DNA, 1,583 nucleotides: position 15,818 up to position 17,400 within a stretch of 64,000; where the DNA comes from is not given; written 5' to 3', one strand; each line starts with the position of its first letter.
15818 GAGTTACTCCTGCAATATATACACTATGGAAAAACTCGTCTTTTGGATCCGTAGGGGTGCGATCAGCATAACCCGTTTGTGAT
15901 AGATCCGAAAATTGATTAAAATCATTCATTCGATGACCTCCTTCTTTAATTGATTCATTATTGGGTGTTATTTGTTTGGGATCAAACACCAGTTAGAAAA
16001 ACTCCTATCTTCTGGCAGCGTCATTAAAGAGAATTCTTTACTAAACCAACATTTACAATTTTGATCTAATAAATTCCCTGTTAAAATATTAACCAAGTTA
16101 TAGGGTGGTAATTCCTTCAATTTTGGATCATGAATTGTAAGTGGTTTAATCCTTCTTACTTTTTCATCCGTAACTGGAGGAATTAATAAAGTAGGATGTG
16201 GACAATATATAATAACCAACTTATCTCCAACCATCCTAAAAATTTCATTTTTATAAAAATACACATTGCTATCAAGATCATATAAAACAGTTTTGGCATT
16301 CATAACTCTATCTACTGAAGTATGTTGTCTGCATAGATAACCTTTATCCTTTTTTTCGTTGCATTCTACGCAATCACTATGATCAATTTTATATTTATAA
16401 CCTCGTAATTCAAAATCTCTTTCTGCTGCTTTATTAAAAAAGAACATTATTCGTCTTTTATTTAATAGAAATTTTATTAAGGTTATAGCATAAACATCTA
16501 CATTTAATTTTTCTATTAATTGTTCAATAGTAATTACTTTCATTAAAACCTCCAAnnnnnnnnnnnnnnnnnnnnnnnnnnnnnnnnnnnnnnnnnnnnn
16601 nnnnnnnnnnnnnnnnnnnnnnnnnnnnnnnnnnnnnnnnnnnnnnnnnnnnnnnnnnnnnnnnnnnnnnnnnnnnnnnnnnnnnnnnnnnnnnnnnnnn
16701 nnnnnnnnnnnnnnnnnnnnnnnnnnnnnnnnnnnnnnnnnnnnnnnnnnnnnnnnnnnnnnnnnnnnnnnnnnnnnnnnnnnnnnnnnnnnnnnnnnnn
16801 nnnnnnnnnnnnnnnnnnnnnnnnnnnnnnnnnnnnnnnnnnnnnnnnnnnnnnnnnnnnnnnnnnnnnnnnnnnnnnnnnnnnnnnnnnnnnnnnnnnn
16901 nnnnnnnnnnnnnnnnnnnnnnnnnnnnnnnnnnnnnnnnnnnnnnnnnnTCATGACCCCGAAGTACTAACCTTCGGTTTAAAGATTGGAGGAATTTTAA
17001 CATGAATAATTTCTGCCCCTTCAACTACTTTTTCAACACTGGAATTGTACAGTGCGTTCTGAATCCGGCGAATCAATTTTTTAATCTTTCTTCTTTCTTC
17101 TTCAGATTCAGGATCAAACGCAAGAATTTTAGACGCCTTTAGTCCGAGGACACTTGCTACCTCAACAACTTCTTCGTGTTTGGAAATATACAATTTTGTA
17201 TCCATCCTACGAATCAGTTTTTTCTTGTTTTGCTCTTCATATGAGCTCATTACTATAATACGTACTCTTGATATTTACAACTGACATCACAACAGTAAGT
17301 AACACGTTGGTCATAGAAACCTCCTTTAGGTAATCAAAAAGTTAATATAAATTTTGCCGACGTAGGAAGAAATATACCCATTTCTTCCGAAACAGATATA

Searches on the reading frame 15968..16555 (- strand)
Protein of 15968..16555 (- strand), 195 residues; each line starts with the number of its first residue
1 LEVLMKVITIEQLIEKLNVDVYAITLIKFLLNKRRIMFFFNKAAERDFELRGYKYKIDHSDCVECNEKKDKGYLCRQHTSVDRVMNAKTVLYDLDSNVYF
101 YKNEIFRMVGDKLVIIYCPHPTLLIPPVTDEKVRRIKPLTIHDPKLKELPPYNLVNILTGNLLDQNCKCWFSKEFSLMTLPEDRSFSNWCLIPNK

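Call 13: search_protein_families(library=pfam, proteins=[window:15968-16555:-], max_evalue=0.01)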
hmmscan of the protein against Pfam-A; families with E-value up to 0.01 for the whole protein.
window:15968-16555:- (195 aa): 0 families

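Call 14: search_protein_families(library=phrogs, proteins=[window:15968-16555:-], max_evalue=0.001)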
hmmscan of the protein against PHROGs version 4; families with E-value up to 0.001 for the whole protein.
window:15968-16555:- (195 aa): 0 families

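Call 17: find_related_loci(query=window:15968-16555:-, collection=viral_contigs, flank=5000)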
Query window:15968-16555:- (195 aa) in viral_contigs; peptide patterns used: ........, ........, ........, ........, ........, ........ (x = any residue, [..] = any of these).
24 stretches matched a pattern; 9 encode a relative of the query (tblastn E <= 1e-3); 9 distinct loci.
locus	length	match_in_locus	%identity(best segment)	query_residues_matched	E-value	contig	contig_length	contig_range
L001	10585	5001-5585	58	5-195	1e-79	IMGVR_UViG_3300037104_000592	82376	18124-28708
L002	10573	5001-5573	59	5-195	8e-78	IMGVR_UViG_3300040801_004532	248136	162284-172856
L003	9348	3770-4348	55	3-195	2e-75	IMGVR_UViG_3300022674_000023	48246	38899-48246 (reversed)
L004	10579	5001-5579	54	4-195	4e-73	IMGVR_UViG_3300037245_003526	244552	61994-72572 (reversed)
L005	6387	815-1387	54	4-195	9e-72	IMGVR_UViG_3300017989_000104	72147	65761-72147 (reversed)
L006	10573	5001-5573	52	4-195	5e-67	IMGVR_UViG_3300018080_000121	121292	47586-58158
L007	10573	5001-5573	52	4-195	5e-67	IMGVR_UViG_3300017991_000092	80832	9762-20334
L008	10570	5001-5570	46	5-195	4e-58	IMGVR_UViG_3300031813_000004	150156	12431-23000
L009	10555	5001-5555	47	8-195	1e-56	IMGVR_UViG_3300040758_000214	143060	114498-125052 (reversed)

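Call 30: find_related_loci(query=A1, collection=metagenome_contigs, flank=2500)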
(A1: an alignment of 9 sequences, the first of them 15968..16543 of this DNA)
Query A1 (191 aa) in metagenome_contigs; peptide patterns used: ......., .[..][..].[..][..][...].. (x = any residue, [..] = any of these).
599 stretches matched a pattern (row limit reached: there are more); 99 encode a relative of the query (tblastn E <= 1e-3); the best 80 are kept; 80 distinct loci.
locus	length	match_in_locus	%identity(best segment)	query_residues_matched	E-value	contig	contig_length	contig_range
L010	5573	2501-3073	61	1-191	1e-81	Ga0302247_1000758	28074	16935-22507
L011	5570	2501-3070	59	1-190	5e-81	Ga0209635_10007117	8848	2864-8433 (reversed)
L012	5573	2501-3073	59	1-191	1e-80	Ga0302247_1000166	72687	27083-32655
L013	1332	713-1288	63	1-191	8e-86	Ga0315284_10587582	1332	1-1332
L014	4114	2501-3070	64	1-190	2e-80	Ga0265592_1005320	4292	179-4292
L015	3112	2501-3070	64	1-190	2e-80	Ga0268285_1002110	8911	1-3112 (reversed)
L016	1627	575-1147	59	1-191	1e-84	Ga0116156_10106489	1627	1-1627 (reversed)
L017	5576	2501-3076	59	1-191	8e-80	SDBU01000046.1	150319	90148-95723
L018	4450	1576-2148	58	1-190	4e-79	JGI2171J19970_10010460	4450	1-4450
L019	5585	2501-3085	58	1-191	5e-79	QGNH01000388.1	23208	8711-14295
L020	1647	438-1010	59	1-191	5e-83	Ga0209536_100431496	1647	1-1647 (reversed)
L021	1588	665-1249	58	1-191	3e-83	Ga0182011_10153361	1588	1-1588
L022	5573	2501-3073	60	1-191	1e-78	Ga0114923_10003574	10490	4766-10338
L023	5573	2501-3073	58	1-191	2e-78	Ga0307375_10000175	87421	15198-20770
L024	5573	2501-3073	58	1-191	2e-78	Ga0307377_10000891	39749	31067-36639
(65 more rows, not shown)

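Call 31: find_related_loci(query=A1, collection=viral_contigs, flank=2500)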
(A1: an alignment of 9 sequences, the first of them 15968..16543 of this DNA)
Query A1 (191 aa) in viral_contigs; peptide patterns used: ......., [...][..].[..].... (x = any residue, [..] = any of these).
81 stretches matched a pattern; 35 encode a relative of the query (tblastn E <= 1e-3); 35 distinct loci.
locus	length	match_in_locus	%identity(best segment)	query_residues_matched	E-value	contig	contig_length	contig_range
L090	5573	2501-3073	61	1-191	1e-80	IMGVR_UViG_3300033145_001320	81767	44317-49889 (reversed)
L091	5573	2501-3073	59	1-191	2e-79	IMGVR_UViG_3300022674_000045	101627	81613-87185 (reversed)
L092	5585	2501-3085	58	1-191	3e-79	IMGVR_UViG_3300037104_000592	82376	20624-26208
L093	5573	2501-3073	57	1-191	9e-76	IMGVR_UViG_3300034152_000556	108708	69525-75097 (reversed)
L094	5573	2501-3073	58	1-191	1e-75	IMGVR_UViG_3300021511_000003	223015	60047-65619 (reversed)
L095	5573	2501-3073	59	1-191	2e-77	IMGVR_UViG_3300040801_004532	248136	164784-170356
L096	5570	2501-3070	55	1-191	4e-74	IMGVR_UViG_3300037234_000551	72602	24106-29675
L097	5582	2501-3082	55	1-191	2e-74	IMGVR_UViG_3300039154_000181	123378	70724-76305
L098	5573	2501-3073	55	1-191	2e-74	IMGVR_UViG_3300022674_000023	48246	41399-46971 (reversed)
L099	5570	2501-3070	54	3-191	2e-72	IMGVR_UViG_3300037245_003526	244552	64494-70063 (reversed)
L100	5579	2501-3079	56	1-190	2e-71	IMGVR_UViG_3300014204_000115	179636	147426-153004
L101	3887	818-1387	54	1-191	4e-71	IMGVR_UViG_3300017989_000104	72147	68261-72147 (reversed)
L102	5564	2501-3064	54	1-191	5e-71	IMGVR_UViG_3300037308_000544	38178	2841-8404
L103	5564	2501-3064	54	1-190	2e-70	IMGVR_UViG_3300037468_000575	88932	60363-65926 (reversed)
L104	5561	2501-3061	58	1-189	4e-70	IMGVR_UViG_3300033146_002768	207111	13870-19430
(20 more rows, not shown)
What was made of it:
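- Homologues of the 191-aa gene in 124 fetched loci give 99 distinct upstream regions (calls 17, 30, 31).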

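Call 36: find_homologous_proteins(query=window:15968-16543:-, max_evalue=0.001)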
Query window:15968-16543:- (191 aa): 366 proteins with E <= 0.001 among 406 candidates; the best 120 are listed.
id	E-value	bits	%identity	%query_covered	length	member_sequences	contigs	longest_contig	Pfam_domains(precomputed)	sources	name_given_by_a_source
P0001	1.8e-126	437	100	100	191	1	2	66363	-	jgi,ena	-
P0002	3.9e-92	325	72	100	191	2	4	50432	-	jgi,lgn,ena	-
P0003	3.6e-91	322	70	100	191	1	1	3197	-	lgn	-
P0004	4.0e-87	309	67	100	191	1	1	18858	-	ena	-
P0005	1.4e-86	307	64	100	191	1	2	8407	-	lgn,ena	-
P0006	8.3e-81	288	63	100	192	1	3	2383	-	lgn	-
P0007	1.9e-80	287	63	100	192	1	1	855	-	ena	-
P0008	2.3e-80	287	63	100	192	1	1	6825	-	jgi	-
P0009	1.3e-79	284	62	100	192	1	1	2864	-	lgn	-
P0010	3.8e-79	283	64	100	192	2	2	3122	-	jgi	-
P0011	9.2e-78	278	60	100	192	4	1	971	-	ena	-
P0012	1.4e-77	278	63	100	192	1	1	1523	-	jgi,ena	-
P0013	1.8e-77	277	61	100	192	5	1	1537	-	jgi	-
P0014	3.8e-76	273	59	100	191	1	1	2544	-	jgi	jgi:hypothetical protein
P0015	6.8e-76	272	60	99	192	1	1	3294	-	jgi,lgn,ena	-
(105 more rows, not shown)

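Call 37: find_encoding_contigs(protein=P0002, flank=3000, max_places=4)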
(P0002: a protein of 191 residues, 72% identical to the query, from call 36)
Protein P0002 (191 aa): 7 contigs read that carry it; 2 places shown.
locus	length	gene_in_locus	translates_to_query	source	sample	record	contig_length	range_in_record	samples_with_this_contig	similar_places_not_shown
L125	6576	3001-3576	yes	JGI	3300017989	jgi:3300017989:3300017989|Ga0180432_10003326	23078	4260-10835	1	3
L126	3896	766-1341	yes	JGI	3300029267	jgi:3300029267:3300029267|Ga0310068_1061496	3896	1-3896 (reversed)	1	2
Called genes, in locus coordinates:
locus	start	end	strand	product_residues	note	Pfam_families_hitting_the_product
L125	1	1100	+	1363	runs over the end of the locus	PF04565:RNA_pol_Rpb2_3 (weak), PF00562:RNA_pol_Rpb2_6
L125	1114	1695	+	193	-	-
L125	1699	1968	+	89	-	-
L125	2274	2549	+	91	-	-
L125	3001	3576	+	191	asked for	-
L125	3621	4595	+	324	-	-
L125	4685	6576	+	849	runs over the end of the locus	PF17795:Vault_3 (weak), PF11978:MVP_shoulder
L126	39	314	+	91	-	-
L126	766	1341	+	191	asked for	-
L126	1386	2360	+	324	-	-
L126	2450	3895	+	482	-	?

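Call 38: find_encoding_contigs(protein=P0003, flank=3000, max_places=3)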
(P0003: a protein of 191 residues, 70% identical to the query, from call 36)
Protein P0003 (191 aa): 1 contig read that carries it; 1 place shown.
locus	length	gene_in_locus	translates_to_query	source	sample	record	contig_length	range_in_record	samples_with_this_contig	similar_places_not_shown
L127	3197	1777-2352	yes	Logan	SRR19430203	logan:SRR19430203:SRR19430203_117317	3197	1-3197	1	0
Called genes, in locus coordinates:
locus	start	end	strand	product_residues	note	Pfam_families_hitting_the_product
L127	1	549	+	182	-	?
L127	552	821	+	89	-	-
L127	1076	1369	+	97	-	-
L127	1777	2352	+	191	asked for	-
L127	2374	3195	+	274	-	?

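Call 39: find_encoding_contigs(protein=P0004, flank=3000, max_places=3)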
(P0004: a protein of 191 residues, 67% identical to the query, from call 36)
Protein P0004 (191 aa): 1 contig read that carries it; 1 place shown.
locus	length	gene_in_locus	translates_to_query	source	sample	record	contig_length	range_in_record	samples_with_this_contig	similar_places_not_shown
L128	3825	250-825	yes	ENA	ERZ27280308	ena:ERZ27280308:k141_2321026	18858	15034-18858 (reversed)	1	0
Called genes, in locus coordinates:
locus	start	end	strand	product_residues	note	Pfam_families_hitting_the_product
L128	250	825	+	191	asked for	-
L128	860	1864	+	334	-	-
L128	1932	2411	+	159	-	-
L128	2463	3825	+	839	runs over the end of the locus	PF17795:Vault_3 (weak), PF11978:MVP_shoulder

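Call 40: find_encoding_contigs(protein=P0005, flank=3000, max_places=3)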
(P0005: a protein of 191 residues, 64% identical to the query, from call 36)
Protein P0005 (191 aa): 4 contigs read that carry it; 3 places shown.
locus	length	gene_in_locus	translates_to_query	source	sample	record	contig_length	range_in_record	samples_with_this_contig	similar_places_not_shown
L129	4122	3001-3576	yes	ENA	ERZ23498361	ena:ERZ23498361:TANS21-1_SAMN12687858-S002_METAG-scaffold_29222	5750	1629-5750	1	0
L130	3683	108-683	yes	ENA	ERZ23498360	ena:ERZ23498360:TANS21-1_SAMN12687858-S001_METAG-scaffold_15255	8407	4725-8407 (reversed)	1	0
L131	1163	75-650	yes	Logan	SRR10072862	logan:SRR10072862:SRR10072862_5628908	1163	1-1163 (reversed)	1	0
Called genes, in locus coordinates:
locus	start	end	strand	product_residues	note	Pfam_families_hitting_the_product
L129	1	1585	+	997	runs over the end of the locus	PF04565:RNA_pol_Rpb2_3, PF00562:RNA_pol_Rpb2_6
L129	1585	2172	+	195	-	-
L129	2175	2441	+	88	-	-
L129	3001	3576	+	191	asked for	-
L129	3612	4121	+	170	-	?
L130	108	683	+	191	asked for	-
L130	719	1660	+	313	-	-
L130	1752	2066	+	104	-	-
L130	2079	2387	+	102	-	-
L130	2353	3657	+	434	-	-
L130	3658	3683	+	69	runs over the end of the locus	-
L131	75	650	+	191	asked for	-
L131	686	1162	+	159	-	?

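Call 53: predict_structure(alignment_id=A3)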
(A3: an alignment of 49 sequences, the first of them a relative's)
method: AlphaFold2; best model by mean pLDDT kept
length: 191 residues; sequences in the alignment: 49
mean_pLDDT: 91.5   pTM: 0.88
mean pLDDT of the five models: 91.5, 90.8, 90.4, 90.0, 89.8
residues with pLDDT >= 90: 140; 70-90: 50; 50-70: 1; < 50: 0
segments of 3 or more residues with pLDDT < 50: none
pLDDT, mean of each block of 10 residues (from residue 1): 92 95 94 95 84 89 91 94 96 96 96 84 87 93 93 91 90 89 89 86
secondary structure, 60 per line:
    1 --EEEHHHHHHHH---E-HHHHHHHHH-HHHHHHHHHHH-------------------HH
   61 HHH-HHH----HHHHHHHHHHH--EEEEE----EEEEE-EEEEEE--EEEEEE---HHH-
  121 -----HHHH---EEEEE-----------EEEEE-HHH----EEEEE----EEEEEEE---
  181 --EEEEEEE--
elements in order: E3-5 H6-13 H19-27 H29-39 H59-63 H72-82 E85-89 E94-98 E100-105 E108-113 H126-129 E133-137 E149-153 E162-166 E171-177 E183-189
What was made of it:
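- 15968..16543 (-): 191-aa conserved Cys/His (zinc-type) protein of unknown fold. This is the gene the hairpin is positioned against. Call 53: AlphaFold2 pLDDT 91.5.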

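Call 70: search_dna_similar(query=window:15968-16543:-, collection=phages, mode=protein, max_rows=20, max_evalue=0.001)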
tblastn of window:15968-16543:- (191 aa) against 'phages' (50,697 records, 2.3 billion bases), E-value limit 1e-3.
No match.

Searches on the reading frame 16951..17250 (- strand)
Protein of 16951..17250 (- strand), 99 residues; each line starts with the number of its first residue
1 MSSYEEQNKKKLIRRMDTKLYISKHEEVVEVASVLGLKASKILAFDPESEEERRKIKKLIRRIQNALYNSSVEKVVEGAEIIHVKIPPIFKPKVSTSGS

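Call 13: search_protein_families(library=pfam, proteins=[window:16951-17250:-], max_evalue=0.01)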
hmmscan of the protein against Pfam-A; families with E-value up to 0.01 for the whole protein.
window:16951-17250:- (99 aa): 1 family
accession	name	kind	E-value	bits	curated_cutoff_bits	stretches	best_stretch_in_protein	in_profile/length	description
PF12464.13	Mac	-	0.0064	17.1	22.1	0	44-73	10-39/53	Maltose acetyltransferase hexapeptide capping motif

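Call 14: search_protein_families(library=phrogs, proteins=[window:16951-17250:-], max_evalue=0.001)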
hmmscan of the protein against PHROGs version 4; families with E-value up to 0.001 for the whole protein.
window:16951-17250:- (99 aa): 0 families

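Call 18: find_related_loci(query=window:16951-17250:-, collection=viral_contigs, flank=5000)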
Query window:16951-17250:- (99 aa) in viral_contigs; peptide patterns used: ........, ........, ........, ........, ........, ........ (x = any residue, [..] = any of these).
33 stretches matched a pattern, but none encodes a relative of the query by tblastn (E <= 1e-3).
